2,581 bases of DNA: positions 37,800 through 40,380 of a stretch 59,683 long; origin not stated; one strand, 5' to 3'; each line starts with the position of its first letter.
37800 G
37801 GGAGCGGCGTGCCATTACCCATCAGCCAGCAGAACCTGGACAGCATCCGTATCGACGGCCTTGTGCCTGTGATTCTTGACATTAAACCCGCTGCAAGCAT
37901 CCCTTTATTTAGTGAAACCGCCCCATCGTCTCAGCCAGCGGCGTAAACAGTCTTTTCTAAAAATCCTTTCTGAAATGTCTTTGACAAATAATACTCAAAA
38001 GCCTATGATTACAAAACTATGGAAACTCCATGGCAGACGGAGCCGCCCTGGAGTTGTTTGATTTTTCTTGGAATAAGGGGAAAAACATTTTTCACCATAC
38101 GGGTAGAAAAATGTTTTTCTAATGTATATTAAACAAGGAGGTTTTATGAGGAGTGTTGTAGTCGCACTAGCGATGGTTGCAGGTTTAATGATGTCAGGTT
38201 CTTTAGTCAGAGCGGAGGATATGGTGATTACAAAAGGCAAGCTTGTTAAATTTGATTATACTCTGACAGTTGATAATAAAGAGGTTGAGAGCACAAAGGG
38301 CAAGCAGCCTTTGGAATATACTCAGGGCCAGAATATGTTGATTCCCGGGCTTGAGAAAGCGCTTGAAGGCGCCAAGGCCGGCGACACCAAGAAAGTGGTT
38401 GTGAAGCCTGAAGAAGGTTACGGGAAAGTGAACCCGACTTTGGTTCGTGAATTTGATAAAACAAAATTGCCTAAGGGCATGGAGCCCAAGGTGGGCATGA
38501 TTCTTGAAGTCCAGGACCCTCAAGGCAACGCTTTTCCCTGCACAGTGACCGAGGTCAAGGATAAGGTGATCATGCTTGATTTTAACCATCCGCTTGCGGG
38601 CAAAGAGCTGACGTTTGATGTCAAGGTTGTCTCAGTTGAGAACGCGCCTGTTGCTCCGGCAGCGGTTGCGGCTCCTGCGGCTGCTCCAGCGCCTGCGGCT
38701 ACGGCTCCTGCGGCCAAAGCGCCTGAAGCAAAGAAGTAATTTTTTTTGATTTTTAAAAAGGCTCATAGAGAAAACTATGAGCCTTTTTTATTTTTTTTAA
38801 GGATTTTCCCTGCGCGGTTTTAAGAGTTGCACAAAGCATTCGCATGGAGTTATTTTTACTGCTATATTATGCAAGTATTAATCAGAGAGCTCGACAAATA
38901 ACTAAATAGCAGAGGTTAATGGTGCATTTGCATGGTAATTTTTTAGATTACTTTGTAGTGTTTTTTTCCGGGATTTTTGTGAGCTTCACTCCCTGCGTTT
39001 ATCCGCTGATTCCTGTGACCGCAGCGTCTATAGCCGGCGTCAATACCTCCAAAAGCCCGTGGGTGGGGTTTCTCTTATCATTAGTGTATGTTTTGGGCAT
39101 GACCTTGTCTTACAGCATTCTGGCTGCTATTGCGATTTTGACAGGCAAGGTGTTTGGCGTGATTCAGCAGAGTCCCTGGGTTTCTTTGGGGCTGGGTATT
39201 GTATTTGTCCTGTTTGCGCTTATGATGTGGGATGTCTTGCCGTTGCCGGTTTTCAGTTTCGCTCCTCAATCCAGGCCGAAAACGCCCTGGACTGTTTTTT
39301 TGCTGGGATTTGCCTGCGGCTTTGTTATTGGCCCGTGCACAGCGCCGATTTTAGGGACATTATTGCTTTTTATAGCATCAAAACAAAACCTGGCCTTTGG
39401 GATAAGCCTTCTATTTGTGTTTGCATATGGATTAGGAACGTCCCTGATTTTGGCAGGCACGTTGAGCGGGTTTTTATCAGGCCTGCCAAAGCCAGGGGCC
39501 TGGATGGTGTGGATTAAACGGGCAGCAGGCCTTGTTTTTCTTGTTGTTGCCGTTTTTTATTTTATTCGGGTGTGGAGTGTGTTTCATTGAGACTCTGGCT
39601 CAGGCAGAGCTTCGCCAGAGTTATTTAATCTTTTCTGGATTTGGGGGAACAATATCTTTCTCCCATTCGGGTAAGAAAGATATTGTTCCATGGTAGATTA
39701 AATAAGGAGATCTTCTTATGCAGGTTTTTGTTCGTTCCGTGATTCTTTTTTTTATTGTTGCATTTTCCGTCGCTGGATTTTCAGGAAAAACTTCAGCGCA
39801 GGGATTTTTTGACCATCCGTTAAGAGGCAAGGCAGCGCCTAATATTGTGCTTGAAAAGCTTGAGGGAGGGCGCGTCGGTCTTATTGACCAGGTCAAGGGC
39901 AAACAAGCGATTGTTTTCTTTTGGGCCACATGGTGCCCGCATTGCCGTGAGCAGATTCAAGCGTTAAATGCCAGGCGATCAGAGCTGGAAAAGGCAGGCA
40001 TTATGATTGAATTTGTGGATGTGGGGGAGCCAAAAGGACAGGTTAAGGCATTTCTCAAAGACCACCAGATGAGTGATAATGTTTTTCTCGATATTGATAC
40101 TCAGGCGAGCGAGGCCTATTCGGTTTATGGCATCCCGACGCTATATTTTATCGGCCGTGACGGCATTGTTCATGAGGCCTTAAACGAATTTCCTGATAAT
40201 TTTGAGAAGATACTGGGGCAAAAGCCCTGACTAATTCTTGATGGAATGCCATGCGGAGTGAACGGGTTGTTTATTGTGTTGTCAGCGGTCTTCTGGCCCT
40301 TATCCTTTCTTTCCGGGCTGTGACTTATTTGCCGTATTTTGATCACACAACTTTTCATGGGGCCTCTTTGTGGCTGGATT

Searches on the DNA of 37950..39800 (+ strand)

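Call 73: search_rna_families(source=window, start=37950, end=39800, threshold=evalue, max_evalue=0.5)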
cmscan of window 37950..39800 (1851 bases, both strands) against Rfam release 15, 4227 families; matches with E-value up to 0.5: 5.
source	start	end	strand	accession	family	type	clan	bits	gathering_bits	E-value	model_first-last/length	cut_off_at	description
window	38706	38794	+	RF04312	trpB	Cis-reg;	-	28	59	0.27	1-107/107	no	trpB ncRNA motif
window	39639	39692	-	RF04344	Plastid-psbA-3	Cis-reg;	CL00153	24.8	48.4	0.11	1-57/57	no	Plastid-psbA-3 3UTR RNA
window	38667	38721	+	RF01504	Afu_254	Gene; sRNA;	-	24.1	60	0.31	83-137/158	no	A. fumigatus sRNA Afu_254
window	38648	38725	+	RF01390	isrG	Gene; sRNA;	-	20.5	100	0.0064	127-207/279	no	isrG Hfq binding RNA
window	38017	38042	+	RF03156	L31-Firmicutes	Cis-reg; leader;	CL00118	19.5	33.3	0.4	1-32/32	no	L31-Firmicutes ribosomal protein leader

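Call 77: search_dna_similar(query=window:39588-39711:+, collection=phages, mode=distant, max_evalue=0.01, max_rows=10)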
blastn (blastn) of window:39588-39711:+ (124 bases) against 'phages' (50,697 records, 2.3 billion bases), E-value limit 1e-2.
No match.

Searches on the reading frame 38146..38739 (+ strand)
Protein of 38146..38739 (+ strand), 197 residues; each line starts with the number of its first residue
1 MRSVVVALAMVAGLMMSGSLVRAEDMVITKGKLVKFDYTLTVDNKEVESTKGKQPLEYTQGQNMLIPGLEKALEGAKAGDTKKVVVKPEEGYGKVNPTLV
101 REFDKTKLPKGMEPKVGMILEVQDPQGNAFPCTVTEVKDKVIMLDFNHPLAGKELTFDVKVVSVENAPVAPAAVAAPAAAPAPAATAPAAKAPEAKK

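Call 15: search_protein_families(library=pfam, proteins=[window:38146-38739:+])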
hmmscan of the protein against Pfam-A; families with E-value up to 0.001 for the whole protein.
window:38146-38739:+ (197 aa): 1 family
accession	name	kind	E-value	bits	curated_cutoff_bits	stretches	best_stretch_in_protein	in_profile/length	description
PF00254.34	FKBP_C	-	2.2e-15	57.2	21.1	1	28-120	5-74/94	FKBP-type peptidyl-prolyl cis-trans isomerase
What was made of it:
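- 38135..38148 (+): Host AAGGAGG SD and ATG (38146) of the FKBP-type isomerase gene. Pfam FKBP_C (call 15).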

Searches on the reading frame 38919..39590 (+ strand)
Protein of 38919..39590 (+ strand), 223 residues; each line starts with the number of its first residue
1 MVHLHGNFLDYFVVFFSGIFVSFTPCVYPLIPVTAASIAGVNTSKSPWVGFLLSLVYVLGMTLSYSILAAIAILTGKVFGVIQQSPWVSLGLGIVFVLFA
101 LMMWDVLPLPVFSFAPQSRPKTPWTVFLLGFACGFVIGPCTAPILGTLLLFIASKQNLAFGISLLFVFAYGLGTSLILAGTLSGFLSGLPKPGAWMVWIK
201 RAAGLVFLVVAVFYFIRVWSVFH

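Call 15: search_protein_families(library=pfam, proteins=[window:38919-39590:+])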
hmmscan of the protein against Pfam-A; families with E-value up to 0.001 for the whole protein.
window:38919-39590:+ (223 aa): 2 families
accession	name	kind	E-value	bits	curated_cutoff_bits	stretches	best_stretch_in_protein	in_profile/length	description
PF02683.22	DsbD_TM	-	5.6e-38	130.9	27.1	1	13-218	6-218/219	Cytochrome C biogenesis protein transmembrane domain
PF13386.12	DsbD_2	-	4.3e-11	43.5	24.9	1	14-211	2-197/199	Cytochrome C biogenesis protein transmembrane region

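Call 36: find_homologous_proteins(query=window:38919-39590:+, max_evalue=1e-40)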
Query window:38919-39590:+ (223 aa): 808 proteins with E <= 1e-40 among 4068 candidates; the best 120 are listed.
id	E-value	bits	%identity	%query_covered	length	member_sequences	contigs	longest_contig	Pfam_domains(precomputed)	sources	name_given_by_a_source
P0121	1.2e-136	472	100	100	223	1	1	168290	PF02683.23,PF13386.13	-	-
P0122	4.4e-82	293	62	99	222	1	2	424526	PF02683.23,PF13386.13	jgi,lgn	jgi:thiol:disulfide interchange protein DsbD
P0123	7.5e-76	273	61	99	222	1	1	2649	PF02683.23,PF13386.13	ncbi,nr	ncbi:MAG: sulfite exporter TauE/SafE family protein [Candidatus Omnitrophica bacterium]|nr:sulfite e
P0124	1.2e-72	262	58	98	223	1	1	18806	PF02683.23,PF13386.13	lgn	-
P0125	1.2e-72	262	54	99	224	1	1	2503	PF02683.23,PF13386.13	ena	-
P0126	1.5e-72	262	58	97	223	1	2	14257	PF02683.23,PF13386.13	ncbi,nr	ncbi:MAG: sulfite exporter TauE/SafE family protein [Candidatus Omnitrophica bacterium]|nr:sulfite e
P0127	2.0e-72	262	58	97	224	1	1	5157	PF02683.23,PF13386.13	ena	-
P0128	4.2e-72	261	56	99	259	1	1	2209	PF02683.23,PF13386.13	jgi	jgi:cytochrome c-type biogenesis protein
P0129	6.0e-72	260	59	97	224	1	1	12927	PF02683.23,PF13386.13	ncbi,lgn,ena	-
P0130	4.4e-71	257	55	97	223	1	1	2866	PF02683.23,PF13386.13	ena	-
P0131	7.4e-71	257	56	97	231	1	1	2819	PF02683.23,PF13386.13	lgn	-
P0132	8.5e-71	256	54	97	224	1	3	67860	PF02683.23,PF13386.13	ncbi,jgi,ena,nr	ncbi:MAG: hypothetical protein A2Z88_06380 [Omnitrophica WOR_2 bacterium GWA2_47_8]|nr:MAG: hypothet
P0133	8.7e-71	256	59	96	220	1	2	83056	PF02683.23,PF13386.13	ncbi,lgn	-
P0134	3.5e-70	254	57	98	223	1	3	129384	PF02683.23,PF13386.13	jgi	-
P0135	3.7e-70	254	56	99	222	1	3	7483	PF02683.23,PF13386.13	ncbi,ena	-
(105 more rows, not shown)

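Call 41: find_encoding_contigs(protein=P0122, flank=10000, max_places=2)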
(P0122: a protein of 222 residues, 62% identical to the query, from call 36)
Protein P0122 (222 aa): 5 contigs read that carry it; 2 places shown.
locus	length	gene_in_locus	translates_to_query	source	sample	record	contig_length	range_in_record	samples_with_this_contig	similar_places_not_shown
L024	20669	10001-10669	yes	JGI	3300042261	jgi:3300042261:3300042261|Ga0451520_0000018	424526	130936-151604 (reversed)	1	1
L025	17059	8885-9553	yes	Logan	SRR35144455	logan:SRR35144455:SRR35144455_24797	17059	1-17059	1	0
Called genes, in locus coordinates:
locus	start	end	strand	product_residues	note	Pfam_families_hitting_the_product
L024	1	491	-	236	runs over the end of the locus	PF08713:DNA_alkylation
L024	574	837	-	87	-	-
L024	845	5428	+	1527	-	-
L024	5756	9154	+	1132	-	-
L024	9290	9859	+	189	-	PF00254:FKBP_C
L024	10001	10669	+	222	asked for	PF02683:DsbD_TM, PF13386:DsbD_2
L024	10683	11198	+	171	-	PF00578:AhpC-TSA, PF08534:Redoxin, PF00085:Thioredoxin (faint), PF13098:Thioredoxin_2 (weak), PF13905:Thioredoxin_8 (weak)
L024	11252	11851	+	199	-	PF01726:LexA_DNA_bind, PF00717:Peptidase_S24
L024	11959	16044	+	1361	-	-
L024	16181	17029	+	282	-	PF01555:N6_N4_Mtase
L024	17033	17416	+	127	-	PF01042:Ribonuc_L-PSP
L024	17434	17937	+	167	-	PF20221:DUF6580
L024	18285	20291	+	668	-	PF07715:Plug, PF00593:TonB_dep_Rec_b-barrel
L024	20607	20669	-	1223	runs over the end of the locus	PF02574:S-methyl_trans, PF00809:Pterin_bind, PF02607:B12-binding_2, PF02310:B12-binding, PF02965:Met_synt_B12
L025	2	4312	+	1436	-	?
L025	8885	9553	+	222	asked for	PF02683:DsbD_TM, PF13386:DsbD_2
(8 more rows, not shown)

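Call 55: find_encoding_contigs(protein=P0133, flank=10000, max_places=2)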
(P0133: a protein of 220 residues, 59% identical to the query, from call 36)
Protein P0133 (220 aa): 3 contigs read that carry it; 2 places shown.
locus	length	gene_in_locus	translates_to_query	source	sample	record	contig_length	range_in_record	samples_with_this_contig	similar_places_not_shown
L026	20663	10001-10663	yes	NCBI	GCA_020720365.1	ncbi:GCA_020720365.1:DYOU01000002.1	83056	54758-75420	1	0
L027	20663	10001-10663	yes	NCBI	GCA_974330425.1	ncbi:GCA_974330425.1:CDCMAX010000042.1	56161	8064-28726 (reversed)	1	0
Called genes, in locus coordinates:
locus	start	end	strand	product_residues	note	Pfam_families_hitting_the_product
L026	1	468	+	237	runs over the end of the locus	PF00535:Glycos_transf_2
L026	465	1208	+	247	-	PF13489:Methyltransf_23, PF08241:Methyltransf_11, PF08242:Methyltransf_12, PF13649:Methyltransf_25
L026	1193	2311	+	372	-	PF13439:Glyco_transf_4, PF13579:Glyco_trans_4_4, PF00534:Glycos_transf_1, PF13692:Glyco_trans_1_4, PF20706:GT4-conflict (weak), PF13524:Glyco_trans_1_2 (weak)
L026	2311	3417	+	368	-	PF13439:Glyco_transf_4, PF13579:Glyco_trans_4_4, PF00534:Glycos_transf_1, PF13692:Glyco_trans_1_4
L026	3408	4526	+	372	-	PF20706:GT4-conflict, PF00534:Glycos_transf_1, PF13692:Glyco_trans_1_4, PF13524:Glyco_trans_1_2 (weak)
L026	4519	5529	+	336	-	PF01075:Glyco_transf_9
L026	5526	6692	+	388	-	PF13439:Glyco_transf_4, PF13477:Glyco_trans_4_2 (weak), PF13579:Glyco_trans_4_4, PF20706:GT4-conflict, PF00534:Glycos_transf_1, PF13692:Glyco_trans_1_4, PF13524:Glyco_trans_1_2 (weak)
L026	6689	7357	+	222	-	PF08889:WbqC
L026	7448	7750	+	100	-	PF07876:Dabb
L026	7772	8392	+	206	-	PF02585:PIG-L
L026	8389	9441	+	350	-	PF01041:DegT_DnrJ_EryC1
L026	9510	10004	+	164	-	PF00254:FKBP_C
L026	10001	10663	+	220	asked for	PF02683:DsbD_TM, PF13386:DsbD_2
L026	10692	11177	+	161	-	PF00578:AhpC-TSA, PF08534:Redoxin, PF00085:Thioredoxin (faint), PF13098:Thioredoxin_2, PF13905:Thioredoxin_8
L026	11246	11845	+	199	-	PF01726:LexA_DNA_bind, PF00717:Peptidase_S24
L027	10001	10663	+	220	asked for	PF02683:DsbD_TM, PF13386:DsbD_2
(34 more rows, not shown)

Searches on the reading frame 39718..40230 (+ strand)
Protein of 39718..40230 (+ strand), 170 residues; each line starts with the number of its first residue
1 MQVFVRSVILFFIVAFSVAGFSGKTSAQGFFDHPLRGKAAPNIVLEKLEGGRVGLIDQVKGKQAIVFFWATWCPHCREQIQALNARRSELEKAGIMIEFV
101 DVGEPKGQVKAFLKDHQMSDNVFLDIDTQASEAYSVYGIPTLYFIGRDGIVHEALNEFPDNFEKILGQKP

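Call 15: search_protein_families(library=pfam, proteins=[window:39718-40230:+])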
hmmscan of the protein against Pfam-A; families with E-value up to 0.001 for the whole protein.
window:39718-40230:+ (170 aa): 5 families
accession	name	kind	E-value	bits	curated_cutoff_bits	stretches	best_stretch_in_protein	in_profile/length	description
PF00578.27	AhpC-TSA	-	2.6e-22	79.5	26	1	37-153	2-123/124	AhpC/TSA family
PF08534.16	Redoxin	-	2.2e-14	53.9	26.6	1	37-156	3-133/148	Redoxin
PF13905.12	Thioredoxin_8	-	2.7e-08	34.5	27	1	62-151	2-94/94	Thioredoxin-like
PF00085.26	Thioredoxin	-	1.5e-07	31.8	23.5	1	61-104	18-60/103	Thioredoxin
PF13098.12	Thioredoxin_2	-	2.1e-05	25.2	27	1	60-148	4-85/104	Thioredoxin-like domain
